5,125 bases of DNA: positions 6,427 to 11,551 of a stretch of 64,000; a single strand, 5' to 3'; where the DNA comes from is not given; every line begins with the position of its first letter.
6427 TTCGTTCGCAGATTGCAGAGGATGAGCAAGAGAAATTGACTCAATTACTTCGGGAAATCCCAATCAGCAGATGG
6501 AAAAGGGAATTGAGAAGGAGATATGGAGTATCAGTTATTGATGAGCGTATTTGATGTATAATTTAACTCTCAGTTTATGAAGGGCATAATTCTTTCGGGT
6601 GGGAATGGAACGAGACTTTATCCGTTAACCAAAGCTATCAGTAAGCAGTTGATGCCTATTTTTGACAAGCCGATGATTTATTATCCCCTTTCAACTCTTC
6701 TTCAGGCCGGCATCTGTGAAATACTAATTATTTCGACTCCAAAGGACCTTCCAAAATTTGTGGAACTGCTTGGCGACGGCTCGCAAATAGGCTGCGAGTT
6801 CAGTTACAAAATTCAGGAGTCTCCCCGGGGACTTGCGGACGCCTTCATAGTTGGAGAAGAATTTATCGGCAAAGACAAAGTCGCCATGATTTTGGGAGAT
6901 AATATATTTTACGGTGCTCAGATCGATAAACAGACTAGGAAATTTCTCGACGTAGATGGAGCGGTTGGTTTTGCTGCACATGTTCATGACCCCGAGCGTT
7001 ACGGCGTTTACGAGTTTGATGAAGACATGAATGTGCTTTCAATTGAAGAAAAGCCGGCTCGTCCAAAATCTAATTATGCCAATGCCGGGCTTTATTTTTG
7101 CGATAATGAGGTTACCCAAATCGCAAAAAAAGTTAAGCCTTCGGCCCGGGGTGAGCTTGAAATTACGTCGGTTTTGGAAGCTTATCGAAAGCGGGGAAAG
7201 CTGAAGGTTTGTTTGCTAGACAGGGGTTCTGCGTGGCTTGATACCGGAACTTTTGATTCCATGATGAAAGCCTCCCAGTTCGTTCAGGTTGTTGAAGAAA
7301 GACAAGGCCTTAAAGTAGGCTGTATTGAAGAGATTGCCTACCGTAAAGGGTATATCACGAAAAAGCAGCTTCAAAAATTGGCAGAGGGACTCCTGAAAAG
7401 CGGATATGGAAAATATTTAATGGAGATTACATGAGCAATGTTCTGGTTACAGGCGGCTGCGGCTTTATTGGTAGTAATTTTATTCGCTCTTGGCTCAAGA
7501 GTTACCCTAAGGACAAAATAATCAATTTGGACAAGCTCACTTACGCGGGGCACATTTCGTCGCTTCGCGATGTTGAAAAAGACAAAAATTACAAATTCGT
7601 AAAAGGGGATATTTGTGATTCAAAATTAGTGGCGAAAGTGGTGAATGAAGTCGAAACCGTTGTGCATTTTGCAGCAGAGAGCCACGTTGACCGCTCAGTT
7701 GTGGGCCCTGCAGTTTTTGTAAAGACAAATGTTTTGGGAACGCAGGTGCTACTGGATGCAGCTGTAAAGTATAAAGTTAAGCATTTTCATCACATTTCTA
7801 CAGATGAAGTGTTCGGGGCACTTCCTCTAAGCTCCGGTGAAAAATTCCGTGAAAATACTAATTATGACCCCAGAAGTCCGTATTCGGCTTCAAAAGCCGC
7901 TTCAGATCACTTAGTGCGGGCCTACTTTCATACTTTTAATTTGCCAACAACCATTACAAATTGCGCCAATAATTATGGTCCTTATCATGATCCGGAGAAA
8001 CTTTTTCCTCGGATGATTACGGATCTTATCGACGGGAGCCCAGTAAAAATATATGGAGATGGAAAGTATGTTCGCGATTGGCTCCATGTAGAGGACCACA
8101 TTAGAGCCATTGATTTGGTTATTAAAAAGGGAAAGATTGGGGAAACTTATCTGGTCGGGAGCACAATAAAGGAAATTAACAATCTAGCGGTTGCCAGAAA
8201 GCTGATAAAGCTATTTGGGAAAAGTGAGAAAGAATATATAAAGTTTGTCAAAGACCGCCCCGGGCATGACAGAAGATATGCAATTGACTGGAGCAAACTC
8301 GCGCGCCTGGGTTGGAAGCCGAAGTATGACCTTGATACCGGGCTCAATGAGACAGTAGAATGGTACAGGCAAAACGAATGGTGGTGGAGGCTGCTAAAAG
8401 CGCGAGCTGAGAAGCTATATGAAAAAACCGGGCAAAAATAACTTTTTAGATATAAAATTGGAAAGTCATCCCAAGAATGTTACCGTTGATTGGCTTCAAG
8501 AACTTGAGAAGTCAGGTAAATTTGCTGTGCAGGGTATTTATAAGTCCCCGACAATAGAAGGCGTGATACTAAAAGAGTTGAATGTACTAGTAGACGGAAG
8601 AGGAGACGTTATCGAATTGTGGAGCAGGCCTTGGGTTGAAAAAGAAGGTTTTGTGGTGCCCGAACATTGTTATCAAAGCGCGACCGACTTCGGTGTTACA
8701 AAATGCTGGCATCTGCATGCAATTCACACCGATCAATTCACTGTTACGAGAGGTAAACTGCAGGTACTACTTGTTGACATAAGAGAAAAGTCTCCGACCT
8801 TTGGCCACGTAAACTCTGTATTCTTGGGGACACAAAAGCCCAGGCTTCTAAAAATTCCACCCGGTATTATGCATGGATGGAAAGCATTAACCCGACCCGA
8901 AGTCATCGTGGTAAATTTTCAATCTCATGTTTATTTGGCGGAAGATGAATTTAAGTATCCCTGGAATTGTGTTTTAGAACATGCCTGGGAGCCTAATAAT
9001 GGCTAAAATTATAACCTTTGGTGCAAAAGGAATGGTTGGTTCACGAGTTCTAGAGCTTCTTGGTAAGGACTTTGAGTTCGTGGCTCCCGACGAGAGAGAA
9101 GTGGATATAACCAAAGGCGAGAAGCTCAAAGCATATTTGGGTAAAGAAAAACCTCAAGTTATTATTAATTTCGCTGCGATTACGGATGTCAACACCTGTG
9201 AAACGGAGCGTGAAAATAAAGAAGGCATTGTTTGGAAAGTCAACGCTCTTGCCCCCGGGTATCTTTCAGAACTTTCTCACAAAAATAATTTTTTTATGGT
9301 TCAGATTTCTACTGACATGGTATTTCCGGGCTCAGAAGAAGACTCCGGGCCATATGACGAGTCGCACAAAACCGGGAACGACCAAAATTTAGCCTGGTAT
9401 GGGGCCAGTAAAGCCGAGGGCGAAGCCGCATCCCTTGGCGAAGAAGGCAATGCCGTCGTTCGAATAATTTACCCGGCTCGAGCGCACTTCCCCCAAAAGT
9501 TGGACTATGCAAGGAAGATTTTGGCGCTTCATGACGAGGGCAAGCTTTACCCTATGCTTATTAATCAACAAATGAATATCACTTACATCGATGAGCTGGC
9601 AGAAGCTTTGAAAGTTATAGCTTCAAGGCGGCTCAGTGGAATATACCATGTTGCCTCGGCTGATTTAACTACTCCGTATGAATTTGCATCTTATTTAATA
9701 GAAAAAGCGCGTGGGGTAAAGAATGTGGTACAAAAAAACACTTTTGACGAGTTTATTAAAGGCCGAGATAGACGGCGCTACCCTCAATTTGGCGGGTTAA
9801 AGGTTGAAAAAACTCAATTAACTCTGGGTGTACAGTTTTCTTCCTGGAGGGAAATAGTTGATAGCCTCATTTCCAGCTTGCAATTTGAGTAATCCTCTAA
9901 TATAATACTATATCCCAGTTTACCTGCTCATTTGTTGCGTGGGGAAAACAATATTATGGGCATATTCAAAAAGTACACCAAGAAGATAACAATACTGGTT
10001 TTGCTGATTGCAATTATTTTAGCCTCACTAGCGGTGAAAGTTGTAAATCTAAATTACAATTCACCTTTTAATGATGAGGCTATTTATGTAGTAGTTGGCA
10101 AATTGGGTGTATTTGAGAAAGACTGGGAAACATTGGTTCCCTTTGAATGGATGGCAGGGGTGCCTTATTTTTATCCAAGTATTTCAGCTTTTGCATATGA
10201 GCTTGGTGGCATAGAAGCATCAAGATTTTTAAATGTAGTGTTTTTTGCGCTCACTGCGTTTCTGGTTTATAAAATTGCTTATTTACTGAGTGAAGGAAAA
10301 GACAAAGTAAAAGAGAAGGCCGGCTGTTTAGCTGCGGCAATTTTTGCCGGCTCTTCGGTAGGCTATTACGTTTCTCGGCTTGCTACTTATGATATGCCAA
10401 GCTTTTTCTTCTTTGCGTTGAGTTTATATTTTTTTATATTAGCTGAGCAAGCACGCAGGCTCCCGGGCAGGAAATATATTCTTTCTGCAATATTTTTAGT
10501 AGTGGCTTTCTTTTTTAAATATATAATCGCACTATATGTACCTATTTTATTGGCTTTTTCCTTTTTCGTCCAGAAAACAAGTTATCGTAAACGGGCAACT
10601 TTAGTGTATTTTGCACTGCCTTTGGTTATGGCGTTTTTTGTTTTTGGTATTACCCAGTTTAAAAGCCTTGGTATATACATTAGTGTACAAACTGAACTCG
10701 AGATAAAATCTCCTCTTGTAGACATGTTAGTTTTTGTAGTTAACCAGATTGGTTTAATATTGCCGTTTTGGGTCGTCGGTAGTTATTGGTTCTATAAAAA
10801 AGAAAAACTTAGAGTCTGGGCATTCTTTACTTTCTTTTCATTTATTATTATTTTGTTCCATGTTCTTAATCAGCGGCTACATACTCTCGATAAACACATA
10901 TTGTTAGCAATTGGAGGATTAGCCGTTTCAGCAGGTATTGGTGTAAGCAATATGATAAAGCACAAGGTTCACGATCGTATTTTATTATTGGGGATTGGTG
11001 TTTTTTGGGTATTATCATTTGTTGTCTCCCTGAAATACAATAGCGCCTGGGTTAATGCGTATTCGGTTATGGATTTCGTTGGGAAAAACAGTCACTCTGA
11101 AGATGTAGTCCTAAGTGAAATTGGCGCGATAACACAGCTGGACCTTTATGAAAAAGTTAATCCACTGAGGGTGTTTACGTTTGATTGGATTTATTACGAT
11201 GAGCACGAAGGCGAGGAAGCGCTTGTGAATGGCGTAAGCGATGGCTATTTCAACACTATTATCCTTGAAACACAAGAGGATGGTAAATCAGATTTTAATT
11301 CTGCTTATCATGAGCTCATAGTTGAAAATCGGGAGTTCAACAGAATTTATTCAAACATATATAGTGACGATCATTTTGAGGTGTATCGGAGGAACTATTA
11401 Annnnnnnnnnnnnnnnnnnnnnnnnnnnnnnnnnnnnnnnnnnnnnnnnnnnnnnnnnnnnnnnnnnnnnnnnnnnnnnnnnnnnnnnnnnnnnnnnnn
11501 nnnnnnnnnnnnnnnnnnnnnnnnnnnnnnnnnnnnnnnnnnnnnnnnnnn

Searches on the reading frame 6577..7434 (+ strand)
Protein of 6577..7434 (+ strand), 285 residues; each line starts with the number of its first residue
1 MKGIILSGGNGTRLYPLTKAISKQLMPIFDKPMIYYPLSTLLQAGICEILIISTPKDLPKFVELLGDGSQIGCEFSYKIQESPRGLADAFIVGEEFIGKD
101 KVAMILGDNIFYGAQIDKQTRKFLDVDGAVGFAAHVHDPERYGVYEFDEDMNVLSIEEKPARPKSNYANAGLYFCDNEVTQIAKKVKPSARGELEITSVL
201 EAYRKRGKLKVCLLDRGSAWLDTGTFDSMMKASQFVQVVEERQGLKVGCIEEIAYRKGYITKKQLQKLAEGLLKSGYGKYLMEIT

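Call 59: search_protein_families(library=pfam, proteins=[window:6577-7434:+], max_evalue=0.001)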
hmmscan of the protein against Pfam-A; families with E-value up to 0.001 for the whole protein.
window:6577-7434:+ (285 aa): 2 families
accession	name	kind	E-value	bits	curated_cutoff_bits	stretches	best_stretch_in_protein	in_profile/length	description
PF00483.29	NTP_transferase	-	6.9e-68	229.3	21.2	1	2-236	1-242/245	Nucleotidyl transferase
PF12804.13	NTP_transf_3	-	1.2e-07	32.4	27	1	3-122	1-109/160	MobA-like NTP transferase domain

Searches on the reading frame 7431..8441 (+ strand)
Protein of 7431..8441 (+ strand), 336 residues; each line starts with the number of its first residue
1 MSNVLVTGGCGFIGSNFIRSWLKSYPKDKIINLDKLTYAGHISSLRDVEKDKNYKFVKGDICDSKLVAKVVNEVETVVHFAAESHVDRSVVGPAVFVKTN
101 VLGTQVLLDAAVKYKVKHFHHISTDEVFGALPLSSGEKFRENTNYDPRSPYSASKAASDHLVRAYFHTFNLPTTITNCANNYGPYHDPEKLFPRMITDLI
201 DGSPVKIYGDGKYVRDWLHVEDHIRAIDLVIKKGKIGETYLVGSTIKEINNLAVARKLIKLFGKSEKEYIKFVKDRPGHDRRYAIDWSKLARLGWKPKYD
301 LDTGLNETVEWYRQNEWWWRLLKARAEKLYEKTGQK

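Call 59: search_protein_families(library=pfam, proteins=[window:7431-8441:+], max_evalue=0.001)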
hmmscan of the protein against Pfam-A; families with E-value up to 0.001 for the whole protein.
window:7431-8441:+ (336 aa): 8 families
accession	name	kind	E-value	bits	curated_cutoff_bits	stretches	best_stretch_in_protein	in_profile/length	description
PF16363.11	GDP_Man_Dehyd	-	9.9e-79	265.6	27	1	5-308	1-332/332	GDP-mannose 4,6 dehydratase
PF01370.27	Epimerase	-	6.6e-63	212.8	20.9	1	4-243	1-240/240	NAD dependent epimerase/dehydratase family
PF01073.25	3Beta_HSD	-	3.2e-22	79.3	22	1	5-223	1-221/280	3-beta hydroxysteroid dehydrogenase/isomerase family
PF02719.21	Polysacc_synt_2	-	6.3e-21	75.3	20.2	1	4-126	1-130/293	Polysaccharide biosynthesis protein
PF07993.18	NAD_binding_4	-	8.2e-17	61.6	20.1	1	6-179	1-205/258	Male sterility protein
PF04321.23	RmlD_sub_bind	-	5.3e-12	45.8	27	1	3-168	2-142/287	RmlD substrate binding domain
PF13460.12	NAD_binding_10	-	4.5e-06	27.1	27.2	1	43-164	30-133/184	NAD(P)H-binding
PF05368.20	NmrA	-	0.00027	21.1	27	1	2-119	3-102/298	NmrA-like family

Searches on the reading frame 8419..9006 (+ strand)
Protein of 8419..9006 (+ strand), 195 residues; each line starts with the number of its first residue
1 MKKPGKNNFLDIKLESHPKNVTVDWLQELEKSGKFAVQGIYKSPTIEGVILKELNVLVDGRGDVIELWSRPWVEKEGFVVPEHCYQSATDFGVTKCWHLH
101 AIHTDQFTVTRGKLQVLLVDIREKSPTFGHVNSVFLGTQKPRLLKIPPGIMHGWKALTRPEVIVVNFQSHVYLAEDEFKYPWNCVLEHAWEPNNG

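Call 67: search_protein_families(library=pfam, proteins=[window:8419-9006:+], max_evalue=0.001)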
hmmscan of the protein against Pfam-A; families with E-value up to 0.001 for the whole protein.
window:8419-9006:+ (195 aa): 2 families
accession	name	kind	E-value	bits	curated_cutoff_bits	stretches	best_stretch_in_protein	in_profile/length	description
PF00908.23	dTDP_sugar_isom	-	3e-19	69.8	27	1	45-184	3-145/168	dTDP-4-dehydrorhamnose 3,5-epimerase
PF14667.12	Polysacc_synt_C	-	0.00012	22.5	28.7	1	86-176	22-107/111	Polysaccharide biosynthesis C-terminal domain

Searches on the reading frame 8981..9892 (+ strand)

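Call 59: search_protein_families(library=pfam, proteins=[window:8981-9892:+], max_evalue=0.001)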
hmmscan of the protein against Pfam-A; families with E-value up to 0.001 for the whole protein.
window:8981-9892:+ (303 aa): 3 families
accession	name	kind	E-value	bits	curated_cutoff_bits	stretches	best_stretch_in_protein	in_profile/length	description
PF04321.23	RmlD_sub_bind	-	4.1e-42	144.6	27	1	9-300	2-285/287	RmlD substrate binding domain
PF01370.27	Epimerase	-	4.8e-14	52.8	20.9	1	13-214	4-225/240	NAD dependent epimerase/dehydratase family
PF16363.11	GDP_Man_Dehyd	-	0.00016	21.7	27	1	40-147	58-160/332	GDP-mannose 4,6 dehydratase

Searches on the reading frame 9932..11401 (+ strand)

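Call 59: search_protein_families(library=pfam, proteins=[window:9932-11401:+], max_evalue=0.001)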
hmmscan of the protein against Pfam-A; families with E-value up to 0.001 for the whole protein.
window:9932-11401:+ (489 aa): 1 family
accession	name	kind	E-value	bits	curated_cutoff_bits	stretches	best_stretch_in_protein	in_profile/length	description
PF13231.12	PMT_2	-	2.9e-10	41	26.1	1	93-235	20-153/160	Dolichyl-phosphate-mannose-protein mannosyltransferase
